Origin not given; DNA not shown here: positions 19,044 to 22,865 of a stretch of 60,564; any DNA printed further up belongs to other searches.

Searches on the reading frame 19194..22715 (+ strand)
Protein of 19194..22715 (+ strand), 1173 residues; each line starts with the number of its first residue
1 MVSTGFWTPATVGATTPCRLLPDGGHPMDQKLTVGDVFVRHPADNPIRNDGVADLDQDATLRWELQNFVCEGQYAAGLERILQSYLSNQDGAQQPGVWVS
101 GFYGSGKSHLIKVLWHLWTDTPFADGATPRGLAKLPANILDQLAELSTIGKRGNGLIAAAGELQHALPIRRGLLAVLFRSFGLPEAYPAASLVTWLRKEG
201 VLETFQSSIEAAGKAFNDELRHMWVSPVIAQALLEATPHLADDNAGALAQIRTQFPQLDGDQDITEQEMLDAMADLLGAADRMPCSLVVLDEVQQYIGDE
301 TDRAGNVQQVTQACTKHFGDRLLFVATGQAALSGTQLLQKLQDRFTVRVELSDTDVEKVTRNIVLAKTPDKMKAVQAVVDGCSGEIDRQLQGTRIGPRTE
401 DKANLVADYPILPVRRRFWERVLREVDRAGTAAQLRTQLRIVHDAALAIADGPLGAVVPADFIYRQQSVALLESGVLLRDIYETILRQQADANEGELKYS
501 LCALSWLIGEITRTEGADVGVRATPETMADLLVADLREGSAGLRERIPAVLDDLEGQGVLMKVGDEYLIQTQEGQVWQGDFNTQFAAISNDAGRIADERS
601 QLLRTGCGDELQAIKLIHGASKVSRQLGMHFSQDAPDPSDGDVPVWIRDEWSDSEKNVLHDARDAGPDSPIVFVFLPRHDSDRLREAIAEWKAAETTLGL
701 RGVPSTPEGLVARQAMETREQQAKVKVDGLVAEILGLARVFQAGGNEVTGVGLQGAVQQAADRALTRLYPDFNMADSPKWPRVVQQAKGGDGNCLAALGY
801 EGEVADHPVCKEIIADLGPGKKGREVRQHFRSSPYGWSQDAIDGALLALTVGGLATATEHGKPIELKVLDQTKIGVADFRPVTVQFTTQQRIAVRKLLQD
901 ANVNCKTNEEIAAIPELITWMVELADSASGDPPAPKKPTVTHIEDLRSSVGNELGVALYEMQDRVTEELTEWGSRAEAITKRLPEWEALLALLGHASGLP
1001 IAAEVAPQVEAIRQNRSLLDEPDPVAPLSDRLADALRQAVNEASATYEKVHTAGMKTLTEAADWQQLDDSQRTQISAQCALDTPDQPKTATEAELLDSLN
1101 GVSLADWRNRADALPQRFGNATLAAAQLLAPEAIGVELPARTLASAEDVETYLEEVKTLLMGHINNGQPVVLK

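Call 6: search_protein_families(library=padloc, proteins=[window:19194-22715:+], max_evalue=0.001)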
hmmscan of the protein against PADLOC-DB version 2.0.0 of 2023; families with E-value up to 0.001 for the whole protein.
window:19194-22715:+ (1173 aa): 11 families
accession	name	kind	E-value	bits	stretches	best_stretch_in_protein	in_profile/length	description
PDLC02489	BrxC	-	0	1380.4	1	36-1173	5-1146/1146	BrxC-PglY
PDLC02471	BrxC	-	2.4e-32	110.1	2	188-906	163-886/1190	BrxC-PglY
PDLC02479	BrxC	-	1.8e-30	104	2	44-120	12-83/1172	BrxC-PglY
PDLC02491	BrxC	-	1.3e-20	71.2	2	288-574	269-559/794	BrxC-PglY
PDLC02483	BrxC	-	6.1e-19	65.5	1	56-445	28-429/1212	BrxC-PglY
PDLC02486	BrxC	-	1.2e-14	51.2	2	265-416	253-405/1207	BrxC-PglY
PDLC02484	BrxC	-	1.1e-13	48.1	2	288-557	269-554/1186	BrxC-PglY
PDLC02476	BrxC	-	7.1e-13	45.1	1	58-464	29-454/1180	BrxC-PglY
PDLC02493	BrxC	-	8.4e-10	35.4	1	52-119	19-85/1215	BrxC-PglY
PDLC02474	BrxC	-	1.6e-08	31.1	1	283-423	262-417/1223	BrxC-PglY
PDLC02490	BrxC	-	0.00095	15.3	0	64-120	25-80/1133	BrxC-PglY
